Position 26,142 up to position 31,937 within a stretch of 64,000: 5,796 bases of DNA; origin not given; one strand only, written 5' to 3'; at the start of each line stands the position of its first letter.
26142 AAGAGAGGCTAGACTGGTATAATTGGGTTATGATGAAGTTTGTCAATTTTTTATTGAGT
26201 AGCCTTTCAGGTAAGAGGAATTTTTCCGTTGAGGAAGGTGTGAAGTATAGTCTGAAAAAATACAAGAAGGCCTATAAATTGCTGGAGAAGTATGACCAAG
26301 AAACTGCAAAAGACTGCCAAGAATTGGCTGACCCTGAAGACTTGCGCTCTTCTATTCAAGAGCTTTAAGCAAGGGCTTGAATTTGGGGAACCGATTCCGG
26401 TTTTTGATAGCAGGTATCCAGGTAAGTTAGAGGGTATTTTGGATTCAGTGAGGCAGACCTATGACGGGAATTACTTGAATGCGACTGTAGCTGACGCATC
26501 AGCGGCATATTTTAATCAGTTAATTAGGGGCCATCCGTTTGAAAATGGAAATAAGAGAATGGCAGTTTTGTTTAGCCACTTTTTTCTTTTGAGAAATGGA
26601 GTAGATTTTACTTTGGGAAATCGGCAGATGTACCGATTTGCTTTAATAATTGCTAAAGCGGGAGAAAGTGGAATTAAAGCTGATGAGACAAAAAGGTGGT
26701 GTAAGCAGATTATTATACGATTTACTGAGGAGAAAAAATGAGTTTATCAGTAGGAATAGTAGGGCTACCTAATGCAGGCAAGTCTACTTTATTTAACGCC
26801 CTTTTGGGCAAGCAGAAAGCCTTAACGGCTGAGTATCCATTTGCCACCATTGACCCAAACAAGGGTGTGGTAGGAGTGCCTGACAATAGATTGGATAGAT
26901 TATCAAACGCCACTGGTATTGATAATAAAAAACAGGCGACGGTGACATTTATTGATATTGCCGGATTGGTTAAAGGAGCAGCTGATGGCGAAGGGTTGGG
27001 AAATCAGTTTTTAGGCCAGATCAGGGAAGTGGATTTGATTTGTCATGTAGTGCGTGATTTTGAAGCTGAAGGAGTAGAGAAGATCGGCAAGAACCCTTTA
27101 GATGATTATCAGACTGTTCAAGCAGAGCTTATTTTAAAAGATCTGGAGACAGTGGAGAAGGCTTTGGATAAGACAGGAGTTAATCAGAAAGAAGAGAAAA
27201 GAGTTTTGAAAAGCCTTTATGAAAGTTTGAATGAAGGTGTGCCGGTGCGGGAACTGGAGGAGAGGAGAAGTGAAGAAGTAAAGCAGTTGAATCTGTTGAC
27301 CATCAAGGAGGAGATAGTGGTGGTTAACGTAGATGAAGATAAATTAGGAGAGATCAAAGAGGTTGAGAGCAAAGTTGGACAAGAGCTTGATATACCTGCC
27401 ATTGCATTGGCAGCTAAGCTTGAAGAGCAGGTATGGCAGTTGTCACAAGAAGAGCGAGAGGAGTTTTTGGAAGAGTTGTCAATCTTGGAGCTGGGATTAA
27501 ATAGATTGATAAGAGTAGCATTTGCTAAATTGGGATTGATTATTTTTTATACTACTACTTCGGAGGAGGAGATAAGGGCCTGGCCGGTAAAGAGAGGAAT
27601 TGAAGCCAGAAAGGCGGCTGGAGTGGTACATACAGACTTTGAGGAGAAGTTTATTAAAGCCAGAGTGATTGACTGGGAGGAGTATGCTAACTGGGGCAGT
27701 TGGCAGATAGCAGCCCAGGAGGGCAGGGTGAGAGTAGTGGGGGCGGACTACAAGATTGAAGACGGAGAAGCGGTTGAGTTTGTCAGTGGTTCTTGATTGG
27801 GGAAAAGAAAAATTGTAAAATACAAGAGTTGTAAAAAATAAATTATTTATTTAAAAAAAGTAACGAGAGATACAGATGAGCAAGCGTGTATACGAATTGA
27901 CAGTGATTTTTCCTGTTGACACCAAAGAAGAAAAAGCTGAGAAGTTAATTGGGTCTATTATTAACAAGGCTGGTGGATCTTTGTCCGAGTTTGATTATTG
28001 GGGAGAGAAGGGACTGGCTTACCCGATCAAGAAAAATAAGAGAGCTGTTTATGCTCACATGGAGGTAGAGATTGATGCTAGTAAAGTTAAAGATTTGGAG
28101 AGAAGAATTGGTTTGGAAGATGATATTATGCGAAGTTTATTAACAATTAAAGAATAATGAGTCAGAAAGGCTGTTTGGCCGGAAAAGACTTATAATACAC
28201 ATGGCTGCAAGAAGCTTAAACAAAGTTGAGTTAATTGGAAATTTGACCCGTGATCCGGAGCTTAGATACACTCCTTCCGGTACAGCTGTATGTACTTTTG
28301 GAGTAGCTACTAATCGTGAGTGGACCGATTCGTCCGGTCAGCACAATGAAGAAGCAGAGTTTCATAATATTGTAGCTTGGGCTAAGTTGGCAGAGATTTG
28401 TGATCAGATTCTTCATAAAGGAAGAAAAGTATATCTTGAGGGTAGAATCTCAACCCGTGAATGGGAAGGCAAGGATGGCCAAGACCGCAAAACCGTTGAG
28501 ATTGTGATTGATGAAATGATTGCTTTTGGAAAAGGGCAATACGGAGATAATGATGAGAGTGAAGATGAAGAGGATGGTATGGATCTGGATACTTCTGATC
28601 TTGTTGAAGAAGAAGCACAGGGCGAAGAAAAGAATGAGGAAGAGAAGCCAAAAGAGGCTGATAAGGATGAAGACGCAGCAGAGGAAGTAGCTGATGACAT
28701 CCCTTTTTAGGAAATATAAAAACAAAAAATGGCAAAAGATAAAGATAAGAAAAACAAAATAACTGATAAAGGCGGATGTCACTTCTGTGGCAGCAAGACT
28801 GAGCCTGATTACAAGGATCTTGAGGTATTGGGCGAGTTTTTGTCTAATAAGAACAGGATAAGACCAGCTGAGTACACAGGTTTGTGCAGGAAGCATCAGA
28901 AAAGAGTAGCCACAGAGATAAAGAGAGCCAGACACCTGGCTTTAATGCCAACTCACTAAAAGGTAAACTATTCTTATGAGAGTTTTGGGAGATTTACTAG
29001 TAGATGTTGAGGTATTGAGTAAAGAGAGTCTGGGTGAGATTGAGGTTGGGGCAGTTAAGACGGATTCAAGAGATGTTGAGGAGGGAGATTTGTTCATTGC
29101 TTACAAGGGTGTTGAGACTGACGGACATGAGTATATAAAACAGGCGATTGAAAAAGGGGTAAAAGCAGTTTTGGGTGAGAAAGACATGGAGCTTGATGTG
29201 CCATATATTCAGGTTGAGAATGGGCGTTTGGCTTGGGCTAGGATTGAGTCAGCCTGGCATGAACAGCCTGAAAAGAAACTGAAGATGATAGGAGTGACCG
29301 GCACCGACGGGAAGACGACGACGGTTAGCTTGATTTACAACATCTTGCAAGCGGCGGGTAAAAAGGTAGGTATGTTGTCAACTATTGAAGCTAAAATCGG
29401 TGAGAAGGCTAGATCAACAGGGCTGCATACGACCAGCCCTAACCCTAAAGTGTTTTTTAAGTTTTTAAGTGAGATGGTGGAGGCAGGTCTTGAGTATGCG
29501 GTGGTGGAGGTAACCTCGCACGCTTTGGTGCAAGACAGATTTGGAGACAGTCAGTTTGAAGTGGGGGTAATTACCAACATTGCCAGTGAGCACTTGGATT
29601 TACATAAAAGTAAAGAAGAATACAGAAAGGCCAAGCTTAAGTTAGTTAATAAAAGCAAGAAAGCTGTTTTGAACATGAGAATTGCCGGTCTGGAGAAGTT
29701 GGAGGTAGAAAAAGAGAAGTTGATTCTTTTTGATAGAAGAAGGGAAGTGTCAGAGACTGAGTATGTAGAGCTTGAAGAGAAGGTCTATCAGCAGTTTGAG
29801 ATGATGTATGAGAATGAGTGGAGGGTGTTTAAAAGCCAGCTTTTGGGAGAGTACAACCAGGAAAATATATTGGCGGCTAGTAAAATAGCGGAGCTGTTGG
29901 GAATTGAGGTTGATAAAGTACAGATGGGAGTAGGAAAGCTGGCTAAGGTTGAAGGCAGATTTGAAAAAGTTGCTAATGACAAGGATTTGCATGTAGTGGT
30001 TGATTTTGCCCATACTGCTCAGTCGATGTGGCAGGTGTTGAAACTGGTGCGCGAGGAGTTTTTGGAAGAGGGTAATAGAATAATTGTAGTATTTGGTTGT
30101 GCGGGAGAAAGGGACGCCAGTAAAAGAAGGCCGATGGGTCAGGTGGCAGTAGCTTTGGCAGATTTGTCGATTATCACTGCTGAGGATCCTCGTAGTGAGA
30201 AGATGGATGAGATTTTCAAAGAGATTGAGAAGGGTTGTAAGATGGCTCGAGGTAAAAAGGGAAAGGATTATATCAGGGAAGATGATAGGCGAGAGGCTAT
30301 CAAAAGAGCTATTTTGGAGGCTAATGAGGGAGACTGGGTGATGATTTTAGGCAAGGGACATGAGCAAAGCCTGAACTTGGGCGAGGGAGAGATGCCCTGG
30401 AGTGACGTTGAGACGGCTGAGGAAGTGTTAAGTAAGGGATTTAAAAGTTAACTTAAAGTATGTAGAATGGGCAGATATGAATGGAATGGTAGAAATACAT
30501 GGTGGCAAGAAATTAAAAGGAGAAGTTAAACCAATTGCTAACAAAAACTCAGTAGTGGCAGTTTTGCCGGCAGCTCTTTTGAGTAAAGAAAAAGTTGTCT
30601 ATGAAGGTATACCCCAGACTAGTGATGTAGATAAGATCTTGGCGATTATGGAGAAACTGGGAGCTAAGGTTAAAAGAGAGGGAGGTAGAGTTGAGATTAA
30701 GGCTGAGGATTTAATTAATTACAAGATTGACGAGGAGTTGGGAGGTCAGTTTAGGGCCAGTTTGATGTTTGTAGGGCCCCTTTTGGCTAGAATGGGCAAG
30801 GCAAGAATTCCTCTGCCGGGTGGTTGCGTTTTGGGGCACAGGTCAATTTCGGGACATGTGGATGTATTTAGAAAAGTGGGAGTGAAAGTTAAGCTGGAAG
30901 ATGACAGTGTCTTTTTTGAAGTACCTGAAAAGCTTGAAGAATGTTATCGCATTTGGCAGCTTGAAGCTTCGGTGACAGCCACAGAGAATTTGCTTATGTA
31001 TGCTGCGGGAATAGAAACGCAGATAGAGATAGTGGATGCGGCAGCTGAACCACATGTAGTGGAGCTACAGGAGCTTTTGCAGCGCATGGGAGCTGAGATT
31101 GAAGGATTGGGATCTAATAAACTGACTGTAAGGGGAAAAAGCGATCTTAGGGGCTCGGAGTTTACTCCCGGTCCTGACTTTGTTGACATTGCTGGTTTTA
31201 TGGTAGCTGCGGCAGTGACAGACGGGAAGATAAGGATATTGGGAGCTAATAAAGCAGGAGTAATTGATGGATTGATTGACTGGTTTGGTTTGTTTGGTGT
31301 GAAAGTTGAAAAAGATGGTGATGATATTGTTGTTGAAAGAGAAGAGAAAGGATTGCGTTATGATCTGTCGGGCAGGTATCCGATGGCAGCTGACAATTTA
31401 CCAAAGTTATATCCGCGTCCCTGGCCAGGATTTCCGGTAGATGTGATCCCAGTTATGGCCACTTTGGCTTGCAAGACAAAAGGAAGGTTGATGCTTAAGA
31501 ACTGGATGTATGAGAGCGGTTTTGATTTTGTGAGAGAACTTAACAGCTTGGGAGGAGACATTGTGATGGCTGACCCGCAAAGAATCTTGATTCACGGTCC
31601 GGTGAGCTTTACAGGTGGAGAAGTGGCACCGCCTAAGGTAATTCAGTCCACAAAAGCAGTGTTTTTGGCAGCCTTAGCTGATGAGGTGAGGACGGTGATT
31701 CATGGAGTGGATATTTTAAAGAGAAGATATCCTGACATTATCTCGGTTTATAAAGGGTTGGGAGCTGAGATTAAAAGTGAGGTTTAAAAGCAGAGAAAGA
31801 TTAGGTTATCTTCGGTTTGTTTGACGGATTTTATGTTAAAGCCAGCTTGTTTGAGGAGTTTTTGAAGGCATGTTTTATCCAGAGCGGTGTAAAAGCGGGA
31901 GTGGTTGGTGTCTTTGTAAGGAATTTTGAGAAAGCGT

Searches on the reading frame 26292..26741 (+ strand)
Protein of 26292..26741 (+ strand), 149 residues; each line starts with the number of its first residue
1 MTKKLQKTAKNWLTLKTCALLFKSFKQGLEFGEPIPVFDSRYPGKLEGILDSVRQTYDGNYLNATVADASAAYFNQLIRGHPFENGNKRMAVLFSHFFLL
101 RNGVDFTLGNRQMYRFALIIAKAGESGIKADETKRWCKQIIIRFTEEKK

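Call 37: search_protein_families(library=pfam, proteins=[window:26292-26741:+], max_evalue=0.001)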
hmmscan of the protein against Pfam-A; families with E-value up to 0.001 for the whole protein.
window:26292-26741:+ (149 aa): 1 family
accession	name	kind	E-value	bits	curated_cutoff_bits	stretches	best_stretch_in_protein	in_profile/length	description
PF02661.23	Fic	-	2.7e-09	38.2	24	1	41-99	24-93/93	Fic/DOC family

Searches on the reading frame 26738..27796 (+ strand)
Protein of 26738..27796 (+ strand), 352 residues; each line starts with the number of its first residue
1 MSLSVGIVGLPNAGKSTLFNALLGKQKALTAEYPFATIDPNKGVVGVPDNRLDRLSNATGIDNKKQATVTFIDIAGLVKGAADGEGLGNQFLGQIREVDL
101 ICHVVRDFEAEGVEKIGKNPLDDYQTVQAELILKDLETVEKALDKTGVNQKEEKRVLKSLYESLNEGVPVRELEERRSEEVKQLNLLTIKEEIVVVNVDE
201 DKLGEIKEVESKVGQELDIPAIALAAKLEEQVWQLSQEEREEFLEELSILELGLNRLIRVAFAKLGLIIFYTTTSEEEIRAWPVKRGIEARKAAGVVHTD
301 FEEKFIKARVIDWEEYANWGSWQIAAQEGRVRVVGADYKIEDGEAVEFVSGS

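Call 37: search_protein_families(library=pfam, proteins=[window:26738-27796:+], max_evalue=0.001)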
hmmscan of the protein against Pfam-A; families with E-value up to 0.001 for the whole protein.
window:26738-27796:+ (352 aa): 4 families
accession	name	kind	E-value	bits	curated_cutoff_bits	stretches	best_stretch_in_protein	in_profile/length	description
PF06071.19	YchF-GTPase_C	-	5.4e-24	84.6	27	1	268-348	2-81/84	Protein of unknown function (DUF933)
PF01926.29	MMR_HSR1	-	3.8e-23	82.2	21.9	1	5-115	2-91/113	50S ribosome-binding GTPase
PF02421.24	FeoB_N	-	1.4e-06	28.4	27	1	5-49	3-46/156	Ferrous iron transport protein B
PF02824.27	TGS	-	0.00074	19.9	22.2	0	284-349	13-59/60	TGS domain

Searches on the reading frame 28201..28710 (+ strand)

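Call 37: search_protein_families(library=pfam, proteins=[window:28201-28710:+], max_evalue=0.001)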
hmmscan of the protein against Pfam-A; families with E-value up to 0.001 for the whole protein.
window:28201-28710:+ (169 aa): 2 families
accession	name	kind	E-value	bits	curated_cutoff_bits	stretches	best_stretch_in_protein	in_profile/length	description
PF00436.31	SSB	-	7.4e-38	129.2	26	1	6-106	1-101/104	Single-strand binding protein family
PF22657.2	SSB_1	-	9.2e-05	23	27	1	7-86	1-78/91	Another single-strand binding protein family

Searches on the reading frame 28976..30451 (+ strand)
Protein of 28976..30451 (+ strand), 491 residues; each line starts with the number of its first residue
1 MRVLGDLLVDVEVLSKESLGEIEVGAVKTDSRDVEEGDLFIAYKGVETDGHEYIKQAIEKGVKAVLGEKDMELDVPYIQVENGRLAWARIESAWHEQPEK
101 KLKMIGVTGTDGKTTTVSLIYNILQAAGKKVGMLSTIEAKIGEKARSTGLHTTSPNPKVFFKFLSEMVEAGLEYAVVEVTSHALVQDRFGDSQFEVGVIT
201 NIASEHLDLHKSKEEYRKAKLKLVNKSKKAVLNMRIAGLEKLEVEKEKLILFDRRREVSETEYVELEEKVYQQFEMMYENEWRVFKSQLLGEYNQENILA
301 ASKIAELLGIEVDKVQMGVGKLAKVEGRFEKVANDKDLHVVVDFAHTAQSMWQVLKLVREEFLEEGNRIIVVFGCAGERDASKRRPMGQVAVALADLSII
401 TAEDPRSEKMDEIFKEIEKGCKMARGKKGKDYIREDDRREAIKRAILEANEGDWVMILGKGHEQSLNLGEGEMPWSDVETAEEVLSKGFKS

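Call 37: search_protein_families(library=pfam, proteins=[window:28976-30451:+], max_evalue=0.001)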
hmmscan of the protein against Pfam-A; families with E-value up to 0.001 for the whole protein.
window:28976-30451:+ (491 aa): 3 families
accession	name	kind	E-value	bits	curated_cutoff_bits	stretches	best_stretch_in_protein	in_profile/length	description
PF08245.18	Mur_ligase_M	-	1.6e-38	133.1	24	1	107-302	1-197/200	Mur ligase middle domain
PF02875.26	Mur_ligase_C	-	1.3e-29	104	28.4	1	327-461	1-127/127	Mur ligase, glutamate ligase domain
PF01225.30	Mur_ligase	-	1.1e-10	42.1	21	1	26-74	4-57/95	Mur ligase family, catalytic domain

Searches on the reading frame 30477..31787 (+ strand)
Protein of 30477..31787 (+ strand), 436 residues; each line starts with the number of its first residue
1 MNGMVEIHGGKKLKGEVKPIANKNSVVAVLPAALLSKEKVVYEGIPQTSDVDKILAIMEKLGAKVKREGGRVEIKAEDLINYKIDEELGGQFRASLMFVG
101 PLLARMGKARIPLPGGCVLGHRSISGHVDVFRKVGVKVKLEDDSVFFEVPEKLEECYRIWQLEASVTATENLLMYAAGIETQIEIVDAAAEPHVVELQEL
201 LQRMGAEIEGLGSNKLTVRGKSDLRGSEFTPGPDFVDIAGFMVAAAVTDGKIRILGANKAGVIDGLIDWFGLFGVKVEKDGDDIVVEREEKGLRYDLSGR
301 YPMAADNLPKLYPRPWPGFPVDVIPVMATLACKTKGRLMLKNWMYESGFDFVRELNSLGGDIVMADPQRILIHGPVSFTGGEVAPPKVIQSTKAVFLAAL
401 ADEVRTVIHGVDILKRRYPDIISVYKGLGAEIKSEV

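Call 37: search_protein_families(library=pfam, proteins=[window:30477-31787:+], max_evalue=0.001)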
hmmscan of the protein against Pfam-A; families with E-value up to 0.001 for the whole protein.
window:30477-31787:+ (436 aa): 1 family
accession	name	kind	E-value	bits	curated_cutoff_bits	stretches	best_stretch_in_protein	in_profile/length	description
PF00275.25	EPSP_synthase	-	4.7e-49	167.7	22.8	1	8-422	2-414/417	EPSP synthase (3-phosphoshikimate 1-carboxyvinyltransferase)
